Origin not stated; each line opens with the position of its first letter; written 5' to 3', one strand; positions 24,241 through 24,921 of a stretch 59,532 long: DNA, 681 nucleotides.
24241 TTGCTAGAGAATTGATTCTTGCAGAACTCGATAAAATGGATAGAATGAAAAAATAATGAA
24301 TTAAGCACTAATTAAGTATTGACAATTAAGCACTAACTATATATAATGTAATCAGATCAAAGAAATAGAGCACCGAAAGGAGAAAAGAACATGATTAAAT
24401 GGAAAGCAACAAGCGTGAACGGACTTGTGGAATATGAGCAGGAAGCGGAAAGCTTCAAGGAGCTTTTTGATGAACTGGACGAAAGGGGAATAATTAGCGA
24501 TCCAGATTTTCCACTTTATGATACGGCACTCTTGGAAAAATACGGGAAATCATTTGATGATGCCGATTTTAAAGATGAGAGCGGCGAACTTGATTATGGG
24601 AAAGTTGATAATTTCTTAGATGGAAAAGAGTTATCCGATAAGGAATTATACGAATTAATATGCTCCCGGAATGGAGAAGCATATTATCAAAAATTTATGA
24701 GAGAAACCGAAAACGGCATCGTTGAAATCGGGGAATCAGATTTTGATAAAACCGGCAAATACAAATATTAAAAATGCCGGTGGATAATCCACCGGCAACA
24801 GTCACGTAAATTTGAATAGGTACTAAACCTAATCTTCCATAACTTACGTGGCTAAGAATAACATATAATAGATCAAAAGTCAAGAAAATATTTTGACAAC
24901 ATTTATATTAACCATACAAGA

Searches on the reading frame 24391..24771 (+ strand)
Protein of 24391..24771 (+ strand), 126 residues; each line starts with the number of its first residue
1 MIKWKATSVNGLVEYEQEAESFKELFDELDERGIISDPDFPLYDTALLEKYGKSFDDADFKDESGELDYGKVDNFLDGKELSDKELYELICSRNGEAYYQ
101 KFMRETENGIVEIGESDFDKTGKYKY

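Call 33: search_protein_families(library=pfam, proteins=[window:24391-24771:+], max_evalue=0.01)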
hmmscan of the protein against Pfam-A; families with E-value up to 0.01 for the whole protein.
window:24391-24771:+ (126 aa): 0 families

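Call 34: search_protein_families(library=phrogs, proteins=[window:24391-24771:+], max_evalue=0.001)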
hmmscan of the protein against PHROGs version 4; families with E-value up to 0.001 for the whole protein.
window:24391-24771:+ (126 aa): 0 families

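Call 86: search_solved_structures(query=window:24391-24771:+, max_evalue=1)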
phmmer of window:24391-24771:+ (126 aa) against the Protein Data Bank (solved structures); distinct sequences matched with E-value up to 1: 8.
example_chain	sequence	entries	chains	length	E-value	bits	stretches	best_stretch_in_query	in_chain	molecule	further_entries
5orq_A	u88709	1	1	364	5.3e-15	59.3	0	9-47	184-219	cPPR-Telo1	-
5orm_A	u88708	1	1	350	6.1e-15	59.1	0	10-49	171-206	cPPR-Telo1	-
4pjq_A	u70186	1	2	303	2.6e-13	53.8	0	9-53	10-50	Pentatricopeptide repeat protein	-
4pjr_A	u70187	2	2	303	2e-12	51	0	9-47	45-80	Pentatricopeptide repeat protein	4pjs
4wn4_A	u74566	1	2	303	9.7e-10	42.3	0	9-49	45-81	Pentatricopeptide repeat protein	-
4wsl_A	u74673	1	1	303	2.8e-09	40.8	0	10-46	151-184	Pentatricopeptide repeat protein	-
8jft_C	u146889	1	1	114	0.0036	21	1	14-102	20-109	AcrIIA15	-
8jfo_B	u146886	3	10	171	0.11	16.3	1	14-102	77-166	AcrIIA15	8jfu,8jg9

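Call 87: search_solved_structures(query=window:24430-24771:+, max_evalue=1, show_alignments=5)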
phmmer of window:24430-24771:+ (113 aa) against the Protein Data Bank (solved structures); distinct sequences matched with E-value up to 1: 8.
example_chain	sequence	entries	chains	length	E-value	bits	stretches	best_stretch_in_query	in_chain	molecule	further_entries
5orm_A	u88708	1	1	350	2.1e-15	60.5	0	7-34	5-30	cPPR-Telo1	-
5orq_A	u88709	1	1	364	3e-15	60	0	7-36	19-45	cPPR-Telo1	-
4pjq_A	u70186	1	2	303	2.5e-13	53.8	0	7-40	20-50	Pentatricopeptide repeat protein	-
4pjr_A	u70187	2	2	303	1.6e-12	51.3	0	7-36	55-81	Pentatricopeptide repeat protein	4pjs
4wn4_A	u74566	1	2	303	7e-10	42.7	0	7-39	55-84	Pentatricopeptide repeat protein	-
4wsl_A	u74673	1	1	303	1.6e-09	41.6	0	7-33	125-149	Pentatricopeptide repeat protein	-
8jft_C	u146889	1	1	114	0.022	18.5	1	2-89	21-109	AcrIIA15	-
8jfo_B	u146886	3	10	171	0.18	15.6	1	2-89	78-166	AcrIIA15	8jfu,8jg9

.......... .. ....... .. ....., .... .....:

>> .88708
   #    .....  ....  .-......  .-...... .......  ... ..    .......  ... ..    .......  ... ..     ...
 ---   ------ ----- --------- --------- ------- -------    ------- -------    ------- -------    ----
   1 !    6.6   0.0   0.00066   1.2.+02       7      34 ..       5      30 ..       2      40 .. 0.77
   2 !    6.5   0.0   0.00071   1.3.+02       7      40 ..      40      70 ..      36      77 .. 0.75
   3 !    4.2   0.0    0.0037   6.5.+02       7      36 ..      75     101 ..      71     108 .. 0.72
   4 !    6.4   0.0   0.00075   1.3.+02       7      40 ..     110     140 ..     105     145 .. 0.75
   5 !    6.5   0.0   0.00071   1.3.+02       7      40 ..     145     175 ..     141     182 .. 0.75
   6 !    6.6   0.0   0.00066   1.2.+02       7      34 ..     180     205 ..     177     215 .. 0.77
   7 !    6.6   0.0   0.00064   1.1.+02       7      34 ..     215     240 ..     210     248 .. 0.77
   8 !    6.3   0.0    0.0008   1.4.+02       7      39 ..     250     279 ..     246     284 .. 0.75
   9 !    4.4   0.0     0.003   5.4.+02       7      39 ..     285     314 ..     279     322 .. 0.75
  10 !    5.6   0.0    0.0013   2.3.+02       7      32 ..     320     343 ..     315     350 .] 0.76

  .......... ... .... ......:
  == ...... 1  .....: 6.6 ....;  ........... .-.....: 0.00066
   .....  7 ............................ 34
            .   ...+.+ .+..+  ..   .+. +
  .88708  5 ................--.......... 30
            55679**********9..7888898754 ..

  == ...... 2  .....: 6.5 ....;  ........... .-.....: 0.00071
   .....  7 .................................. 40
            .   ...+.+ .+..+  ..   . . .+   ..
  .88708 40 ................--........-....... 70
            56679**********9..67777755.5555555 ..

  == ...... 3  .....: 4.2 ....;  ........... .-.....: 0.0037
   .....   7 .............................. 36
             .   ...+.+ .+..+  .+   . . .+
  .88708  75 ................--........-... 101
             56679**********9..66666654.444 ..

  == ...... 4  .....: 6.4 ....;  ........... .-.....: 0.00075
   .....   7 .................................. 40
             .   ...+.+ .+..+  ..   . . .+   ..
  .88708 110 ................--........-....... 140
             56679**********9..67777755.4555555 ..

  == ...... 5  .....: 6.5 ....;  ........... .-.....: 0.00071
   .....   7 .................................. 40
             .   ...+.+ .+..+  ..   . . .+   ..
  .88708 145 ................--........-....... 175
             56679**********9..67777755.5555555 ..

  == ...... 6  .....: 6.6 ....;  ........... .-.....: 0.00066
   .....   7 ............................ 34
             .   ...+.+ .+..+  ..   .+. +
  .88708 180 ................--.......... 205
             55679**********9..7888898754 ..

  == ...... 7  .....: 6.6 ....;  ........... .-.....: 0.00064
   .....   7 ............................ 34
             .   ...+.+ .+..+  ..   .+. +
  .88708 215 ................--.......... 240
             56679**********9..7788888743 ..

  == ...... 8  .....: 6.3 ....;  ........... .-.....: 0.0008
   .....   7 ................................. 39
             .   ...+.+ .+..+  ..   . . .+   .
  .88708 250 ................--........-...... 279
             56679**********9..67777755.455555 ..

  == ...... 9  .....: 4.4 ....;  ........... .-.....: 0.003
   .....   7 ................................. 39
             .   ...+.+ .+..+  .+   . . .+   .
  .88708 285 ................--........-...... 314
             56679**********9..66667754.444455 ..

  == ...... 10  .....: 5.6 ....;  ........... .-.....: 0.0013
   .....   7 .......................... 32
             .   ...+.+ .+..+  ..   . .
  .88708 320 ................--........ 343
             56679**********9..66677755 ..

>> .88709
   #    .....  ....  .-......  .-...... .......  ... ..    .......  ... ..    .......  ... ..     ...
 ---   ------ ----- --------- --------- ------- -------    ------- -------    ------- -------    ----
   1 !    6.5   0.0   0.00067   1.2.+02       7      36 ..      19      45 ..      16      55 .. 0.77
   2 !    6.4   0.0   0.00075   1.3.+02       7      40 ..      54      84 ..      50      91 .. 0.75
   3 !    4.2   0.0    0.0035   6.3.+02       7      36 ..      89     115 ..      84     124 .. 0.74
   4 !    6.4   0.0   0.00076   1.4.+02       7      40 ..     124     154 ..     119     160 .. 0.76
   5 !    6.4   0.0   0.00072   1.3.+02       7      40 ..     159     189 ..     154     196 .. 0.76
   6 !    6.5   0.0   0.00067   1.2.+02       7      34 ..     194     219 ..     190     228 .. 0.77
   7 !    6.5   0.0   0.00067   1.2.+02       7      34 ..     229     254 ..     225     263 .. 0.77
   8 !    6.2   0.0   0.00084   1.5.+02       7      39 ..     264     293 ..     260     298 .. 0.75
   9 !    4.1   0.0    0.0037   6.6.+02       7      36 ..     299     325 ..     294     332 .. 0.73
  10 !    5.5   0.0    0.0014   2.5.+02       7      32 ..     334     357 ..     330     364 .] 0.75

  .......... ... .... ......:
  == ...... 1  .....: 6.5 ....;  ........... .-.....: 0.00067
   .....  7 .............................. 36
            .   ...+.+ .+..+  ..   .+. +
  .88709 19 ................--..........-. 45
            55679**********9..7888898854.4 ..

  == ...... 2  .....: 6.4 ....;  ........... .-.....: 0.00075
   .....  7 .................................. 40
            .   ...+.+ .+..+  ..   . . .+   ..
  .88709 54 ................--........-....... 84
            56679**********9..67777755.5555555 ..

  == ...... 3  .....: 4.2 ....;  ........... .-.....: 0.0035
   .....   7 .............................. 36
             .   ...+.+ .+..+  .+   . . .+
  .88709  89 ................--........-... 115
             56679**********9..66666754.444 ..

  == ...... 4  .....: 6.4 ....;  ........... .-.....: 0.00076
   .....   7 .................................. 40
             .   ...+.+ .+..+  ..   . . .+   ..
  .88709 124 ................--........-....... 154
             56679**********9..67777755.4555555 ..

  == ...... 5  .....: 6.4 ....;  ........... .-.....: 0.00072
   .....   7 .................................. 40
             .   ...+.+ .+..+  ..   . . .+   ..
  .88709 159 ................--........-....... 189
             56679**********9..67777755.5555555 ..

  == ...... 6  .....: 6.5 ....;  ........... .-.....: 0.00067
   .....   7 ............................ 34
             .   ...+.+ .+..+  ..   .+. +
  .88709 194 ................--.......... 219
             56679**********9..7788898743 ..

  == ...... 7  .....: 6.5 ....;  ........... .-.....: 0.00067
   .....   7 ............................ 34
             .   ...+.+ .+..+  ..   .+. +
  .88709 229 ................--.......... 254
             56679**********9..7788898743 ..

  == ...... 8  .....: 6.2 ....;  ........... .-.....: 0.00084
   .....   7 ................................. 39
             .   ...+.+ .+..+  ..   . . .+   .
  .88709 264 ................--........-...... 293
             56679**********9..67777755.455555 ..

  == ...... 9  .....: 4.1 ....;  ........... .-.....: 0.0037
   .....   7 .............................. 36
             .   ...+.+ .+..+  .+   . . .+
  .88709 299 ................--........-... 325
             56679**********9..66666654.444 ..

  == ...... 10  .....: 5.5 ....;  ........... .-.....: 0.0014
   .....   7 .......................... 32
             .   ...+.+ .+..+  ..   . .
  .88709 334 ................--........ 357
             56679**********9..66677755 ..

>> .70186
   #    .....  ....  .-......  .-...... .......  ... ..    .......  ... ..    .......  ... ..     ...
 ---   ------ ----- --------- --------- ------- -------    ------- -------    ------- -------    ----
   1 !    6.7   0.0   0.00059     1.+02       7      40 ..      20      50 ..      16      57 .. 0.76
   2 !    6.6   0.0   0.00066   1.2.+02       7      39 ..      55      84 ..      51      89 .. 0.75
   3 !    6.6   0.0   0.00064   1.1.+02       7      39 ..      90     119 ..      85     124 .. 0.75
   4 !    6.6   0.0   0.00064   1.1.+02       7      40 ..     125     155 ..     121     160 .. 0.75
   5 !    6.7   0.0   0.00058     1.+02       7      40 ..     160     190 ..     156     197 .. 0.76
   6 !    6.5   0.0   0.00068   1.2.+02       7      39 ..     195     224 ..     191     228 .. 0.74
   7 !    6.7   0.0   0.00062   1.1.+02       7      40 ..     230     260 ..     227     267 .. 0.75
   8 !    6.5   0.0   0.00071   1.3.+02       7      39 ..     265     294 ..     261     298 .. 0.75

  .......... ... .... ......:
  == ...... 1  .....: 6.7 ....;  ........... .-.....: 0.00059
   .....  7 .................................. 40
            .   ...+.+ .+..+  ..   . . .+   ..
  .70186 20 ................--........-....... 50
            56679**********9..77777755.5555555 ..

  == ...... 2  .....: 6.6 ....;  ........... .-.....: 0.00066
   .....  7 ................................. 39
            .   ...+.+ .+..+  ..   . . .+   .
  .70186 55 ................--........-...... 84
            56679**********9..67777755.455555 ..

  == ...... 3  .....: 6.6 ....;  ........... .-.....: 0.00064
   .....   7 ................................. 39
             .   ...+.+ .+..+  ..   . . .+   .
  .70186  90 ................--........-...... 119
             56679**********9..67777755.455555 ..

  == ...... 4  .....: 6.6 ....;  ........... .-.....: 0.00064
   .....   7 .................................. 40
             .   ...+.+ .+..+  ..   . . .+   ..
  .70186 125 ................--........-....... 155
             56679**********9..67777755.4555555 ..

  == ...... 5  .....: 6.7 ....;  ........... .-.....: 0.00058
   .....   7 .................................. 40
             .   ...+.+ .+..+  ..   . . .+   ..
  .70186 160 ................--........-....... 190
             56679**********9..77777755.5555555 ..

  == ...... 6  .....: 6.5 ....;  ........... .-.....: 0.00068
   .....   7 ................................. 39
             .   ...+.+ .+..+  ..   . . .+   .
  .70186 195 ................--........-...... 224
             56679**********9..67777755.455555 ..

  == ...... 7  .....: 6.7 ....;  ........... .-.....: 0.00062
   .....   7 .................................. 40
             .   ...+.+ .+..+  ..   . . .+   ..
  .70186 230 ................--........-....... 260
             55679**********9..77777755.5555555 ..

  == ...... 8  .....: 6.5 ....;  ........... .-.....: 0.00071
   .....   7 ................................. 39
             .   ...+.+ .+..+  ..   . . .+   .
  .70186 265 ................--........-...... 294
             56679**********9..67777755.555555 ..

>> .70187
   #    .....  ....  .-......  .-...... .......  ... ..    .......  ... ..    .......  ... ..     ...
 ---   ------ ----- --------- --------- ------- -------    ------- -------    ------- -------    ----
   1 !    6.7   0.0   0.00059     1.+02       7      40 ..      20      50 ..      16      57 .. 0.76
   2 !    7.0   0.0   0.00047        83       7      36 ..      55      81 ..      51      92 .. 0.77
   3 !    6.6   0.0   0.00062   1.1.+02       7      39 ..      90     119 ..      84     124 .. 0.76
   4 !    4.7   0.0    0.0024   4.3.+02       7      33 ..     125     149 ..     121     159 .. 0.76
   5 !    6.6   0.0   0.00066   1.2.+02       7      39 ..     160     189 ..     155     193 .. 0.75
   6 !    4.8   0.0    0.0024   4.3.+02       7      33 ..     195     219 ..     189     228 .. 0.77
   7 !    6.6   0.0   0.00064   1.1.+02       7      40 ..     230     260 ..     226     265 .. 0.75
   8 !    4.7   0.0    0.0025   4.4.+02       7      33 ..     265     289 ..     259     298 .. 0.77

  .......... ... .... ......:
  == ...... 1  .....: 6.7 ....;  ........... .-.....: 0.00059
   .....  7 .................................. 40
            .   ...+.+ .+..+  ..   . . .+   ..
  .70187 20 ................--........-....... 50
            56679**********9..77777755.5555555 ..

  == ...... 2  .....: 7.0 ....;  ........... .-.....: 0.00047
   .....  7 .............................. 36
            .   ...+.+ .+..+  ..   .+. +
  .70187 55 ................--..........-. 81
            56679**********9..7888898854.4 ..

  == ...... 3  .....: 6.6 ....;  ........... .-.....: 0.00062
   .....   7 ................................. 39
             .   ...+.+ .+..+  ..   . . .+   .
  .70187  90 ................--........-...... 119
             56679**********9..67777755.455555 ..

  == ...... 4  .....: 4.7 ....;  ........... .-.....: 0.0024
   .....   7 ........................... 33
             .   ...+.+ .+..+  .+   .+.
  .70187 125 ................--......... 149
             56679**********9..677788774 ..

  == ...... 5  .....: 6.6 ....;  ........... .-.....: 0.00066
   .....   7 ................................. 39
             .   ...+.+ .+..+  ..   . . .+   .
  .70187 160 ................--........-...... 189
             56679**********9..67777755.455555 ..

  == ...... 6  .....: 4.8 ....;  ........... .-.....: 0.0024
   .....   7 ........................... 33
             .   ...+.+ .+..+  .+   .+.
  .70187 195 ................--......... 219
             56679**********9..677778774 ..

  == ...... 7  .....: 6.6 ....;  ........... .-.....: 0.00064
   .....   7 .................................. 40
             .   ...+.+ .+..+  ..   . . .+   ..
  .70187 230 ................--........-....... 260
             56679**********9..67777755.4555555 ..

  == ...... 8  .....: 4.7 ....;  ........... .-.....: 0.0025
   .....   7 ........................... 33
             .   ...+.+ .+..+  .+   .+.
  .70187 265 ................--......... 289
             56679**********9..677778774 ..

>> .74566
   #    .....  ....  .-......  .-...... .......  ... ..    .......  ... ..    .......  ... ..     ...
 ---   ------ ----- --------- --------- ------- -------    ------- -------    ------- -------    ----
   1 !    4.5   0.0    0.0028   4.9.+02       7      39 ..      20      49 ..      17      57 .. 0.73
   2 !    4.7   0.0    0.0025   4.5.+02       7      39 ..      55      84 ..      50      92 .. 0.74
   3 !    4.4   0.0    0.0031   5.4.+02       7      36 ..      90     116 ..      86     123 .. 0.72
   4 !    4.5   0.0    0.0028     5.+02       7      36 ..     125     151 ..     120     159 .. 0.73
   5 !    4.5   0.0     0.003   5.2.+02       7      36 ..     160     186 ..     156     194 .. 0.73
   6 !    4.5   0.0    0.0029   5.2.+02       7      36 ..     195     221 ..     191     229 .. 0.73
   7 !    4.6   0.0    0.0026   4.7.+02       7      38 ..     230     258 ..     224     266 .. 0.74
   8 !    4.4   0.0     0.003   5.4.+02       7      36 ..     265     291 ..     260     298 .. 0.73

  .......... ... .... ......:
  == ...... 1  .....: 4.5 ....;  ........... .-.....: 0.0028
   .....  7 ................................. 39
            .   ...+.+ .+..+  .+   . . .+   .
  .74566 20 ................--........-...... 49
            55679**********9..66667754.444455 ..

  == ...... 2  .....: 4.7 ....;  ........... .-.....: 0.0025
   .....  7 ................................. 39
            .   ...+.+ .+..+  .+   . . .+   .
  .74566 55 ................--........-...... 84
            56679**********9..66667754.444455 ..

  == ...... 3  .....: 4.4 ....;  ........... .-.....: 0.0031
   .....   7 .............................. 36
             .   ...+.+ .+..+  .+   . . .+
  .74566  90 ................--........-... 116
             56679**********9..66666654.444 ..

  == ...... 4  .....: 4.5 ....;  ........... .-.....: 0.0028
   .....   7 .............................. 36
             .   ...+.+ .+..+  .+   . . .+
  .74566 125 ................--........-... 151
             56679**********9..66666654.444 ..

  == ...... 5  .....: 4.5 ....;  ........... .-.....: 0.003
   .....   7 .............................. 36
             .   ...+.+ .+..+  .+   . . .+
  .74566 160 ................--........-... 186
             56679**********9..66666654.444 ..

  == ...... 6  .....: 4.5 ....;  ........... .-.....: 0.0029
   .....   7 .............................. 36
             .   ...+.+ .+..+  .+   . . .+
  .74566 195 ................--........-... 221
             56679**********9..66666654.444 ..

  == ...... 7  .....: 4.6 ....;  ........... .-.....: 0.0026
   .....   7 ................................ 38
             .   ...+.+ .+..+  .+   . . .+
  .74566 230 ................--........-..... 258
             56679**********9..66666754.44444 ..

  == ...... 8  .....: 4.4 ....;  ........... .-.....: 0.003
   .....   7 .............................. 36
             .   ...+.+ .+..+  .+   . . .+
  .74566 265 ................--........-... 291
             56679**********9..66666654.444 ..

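Call 89: find_homologous_proteins(query=window:24391-24771:+, max_evalue=0.001)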
Query window:24391-24771:+ (126 aa): 80 proteins with E <= 0.001 among 217 candidates.
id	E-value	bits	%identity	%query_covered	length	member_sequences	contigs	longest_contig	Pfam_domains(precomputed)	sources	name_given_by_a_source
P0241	2.7e-72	259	97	100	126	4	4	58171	-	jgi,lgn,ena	jgi:hypothetical protein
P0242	7.2e-70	251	94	100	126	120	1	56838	-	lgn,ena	-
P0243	2.8e-69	249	93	100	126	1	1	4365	-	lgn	-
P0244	3.8e-69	249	92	100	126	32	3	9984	-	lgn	-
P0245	4.0e-69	249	94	100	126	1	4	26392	-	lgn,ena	-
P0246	4.7e-69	249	94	100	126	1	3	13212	-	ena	-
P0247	7.6e-69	248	93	100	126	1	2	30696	-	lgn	-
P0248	7.7e-69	248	93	100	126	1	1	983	-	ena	-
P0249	1.7e-68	247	93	100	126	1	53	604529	-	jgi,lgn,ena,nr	jgi:hypothetical protein|nr:MAG TPA_asm: hypothetical protein [Caudoviricetes sp.]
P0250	2.6e-68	246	93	100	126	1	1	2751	-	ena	-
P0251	4.7e-68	245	92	100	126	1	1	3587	-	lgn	-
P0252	6.7e-68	245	92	100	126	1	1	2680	-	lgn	-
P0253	9.1e-68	244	92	100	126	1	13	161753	-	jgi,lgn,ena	jgi:hypothetical protein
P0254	1.0e-67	244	92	100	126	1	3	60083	-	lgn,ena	-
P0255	1.0e-67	244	92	100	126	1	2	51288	-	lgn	-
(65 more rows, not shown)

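Call 102: predict_structure(alignment_id=A6)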
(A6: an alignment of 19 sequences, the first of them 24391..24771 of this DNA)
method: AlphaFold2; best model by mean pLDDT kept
length: 126 residues; sequences in the alignment: 19
mean_pLDDT: 79.0   pTM: 0.70
mean pLDDT of the five models: 79.0, 77.8, 74.5, 72.5, 72.2
residues with pLDDT >= 90: 22; 70-90: 78; 50-70: 26; < 50: 0
segments of 3 or more residues with pLDDT < 50: none
pLDDT, mean of each block of 10 residues (from residue 1): 87 86 87 65 64 70 77 71 84 74 89 90 85
secondary structure, 60 per line:
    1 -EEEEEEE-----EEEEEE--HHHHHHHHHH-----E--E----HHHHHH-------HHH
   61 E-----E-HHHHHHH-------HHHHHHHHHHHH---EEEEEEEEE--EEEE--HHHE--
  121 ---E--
elements in order: E2-8 E14-19 H22-31 H45-50 H69-75 H83-94 E98-106 E109-112

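Call 105: fold_search(model_id=the predicted structure, library=pdb)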
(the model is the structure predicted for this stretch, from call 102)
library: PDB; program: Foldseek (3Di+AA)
matches with E <= 10: 125; with E <= 0.001: 1
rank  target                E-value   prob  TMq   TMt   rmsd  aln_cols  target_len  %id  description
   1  8jft_C                7.4e-04  1.00  0.59  0.67   4.0       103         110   25  Cryo-EM structure of SaCas9-AcrIIA15 CTD-sgRNA complex (released 2024-02-28)
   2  8jfo_A                3.6e-03  1.00  0.59  0.45   4.1       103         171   25  Crystal structure of anti-CRISPR protein AcrIIA15 (released 2024-02-28)
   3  8jfu_C                1.5e-02  0.99  0.38  0.34   9.9       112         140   17  AcrIIA15 in complex with palindromic DNA substrate (released 2024-02-28)
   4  8jfu_A                4.5e-02  0.99  0.53  0.42   4.1       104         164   23  AcrIIA15 in complex with palindromic DNA substrate (released 2024-02-28)
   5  2nml                  4.7e-01  0.35  0.33  0.40   7.2       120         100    7  Crystal structure of HEF2/ERH at 1.55 A resolution (released 2006-10-31)
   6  7pl0_A                9.4e-01  0.04  0.20  0.09  18.5       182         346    9  Crystal structure of a DyP-type peroxidase 5G5 variant from Bacillus subtilis (released 2021-10-27)
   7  7cnc_A                1.1e+00  0.13  0.30  0.36   8.1       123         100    6  cystal structure of human ERH in complex with DGCR8 (released 2020-10-28)
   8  7bpm_MODEL_1_A        1.2e+00  0.20  0.19  0.29   3.5        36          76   22  Solution NMR structure of NF2; de novo designed protein with a novel fold (released 2021-03-24)
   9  5i47_A                1.4e+00  0.14  0.13  0.07   6.1        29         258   38  Crystal structure of RimK domain protein ATP-grasp from Sphaerobacter thermophilus DSM 20745 (released 2016-03-16)
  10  1w9g_A                1.4e+00  0.10  0.28  0.33   7.3       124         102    9  Structure of ERH (Enhencer of Rudimentary Gene) (released 2005-04-06)
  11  6s2w_A                1.7e+00  0.23  0.32  0.44   9.3       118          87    7  Structure of S. pombe Erh1, a protein important for meiotic mRNA decay in mitosis and meiosis progression. (released 2020-02-12)
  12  7pup                  1.8e+00  0.07  0.25  0.07  19.0       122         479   13  INOSITOL 1,3,4-TRISPHOSPHATE 5/6-KINASE 4 from Arabidopsis thaliana (AtITPK4) in complex with ATP (released 2022-10-12)
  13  6s2w_B                1.9e+00  0.21  0.32  0.42   9.3       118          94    7  Structure of S. pombe Erh1, a protein important for meiotic mRNA decay in mitosis and meiosis progression. (released 2020-02-12)
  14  1wz7_C                2.1e+00  0.20  0.37  0.46   5.5       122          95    6  Crystal structure of enhancer of rudimentary homologue (ERH) (released 2005-05-03)
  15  6w9r_G                2.4e+00  0.04  0.20  0.17  14.4       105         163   10  Crystal structure of an OTU deubiquitinase from Wolbachia pipientis wMel bound to ubiquitin (released 2020-07-01)
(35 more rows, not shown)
